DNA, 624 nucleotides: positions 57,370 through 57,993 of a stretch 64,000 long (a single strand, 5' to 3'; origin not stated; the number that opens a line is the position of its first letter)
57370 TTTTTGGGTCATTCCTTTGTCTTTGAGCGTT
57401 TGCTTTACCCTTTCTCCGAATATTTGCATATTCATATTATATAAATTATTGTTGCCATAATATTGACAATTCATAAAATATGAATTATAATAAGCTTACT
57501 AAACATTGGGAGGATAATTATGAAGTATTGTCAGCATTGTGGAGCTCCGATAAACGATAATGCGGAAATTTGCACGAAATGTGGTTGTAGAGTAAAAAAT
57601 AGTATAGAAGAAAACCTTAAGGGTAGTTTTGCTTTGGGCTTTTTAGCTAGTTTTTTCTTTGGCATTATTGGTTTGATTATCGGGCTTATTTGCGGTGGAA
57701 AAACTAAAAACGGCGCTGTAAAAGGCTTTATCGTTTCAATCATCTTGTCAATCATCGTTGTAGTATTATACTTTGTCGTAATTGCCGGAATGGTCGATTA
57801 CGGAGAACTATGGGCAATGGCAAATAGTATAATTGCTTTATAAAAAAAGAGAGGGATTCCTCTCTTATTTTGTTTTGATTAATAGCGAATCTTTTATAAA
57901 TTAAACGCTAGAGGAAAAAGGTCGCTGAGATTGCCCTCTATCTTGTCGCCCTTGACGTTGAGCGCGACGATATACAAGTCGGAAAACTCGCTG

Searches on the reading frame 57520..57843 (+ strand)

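Call 7: search_protein_families(library=pfam, proteins=[window:57520-57843:+])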
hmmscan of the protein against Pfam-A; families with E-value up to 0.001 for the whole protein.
window:57520-57843:+ (107 aa): 2 families
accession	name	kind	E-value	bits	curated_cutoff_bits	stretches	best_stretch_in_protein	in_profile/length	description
PF13240.11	Zn_Ribbon_1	-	6.9e-07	29.3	25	1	3-23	1-21/23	zinc-ribbon domain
PF17647.6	DUF5518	-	0.00022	21.8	27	1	40-105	25-88/116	Family of unknown function (DUF5518)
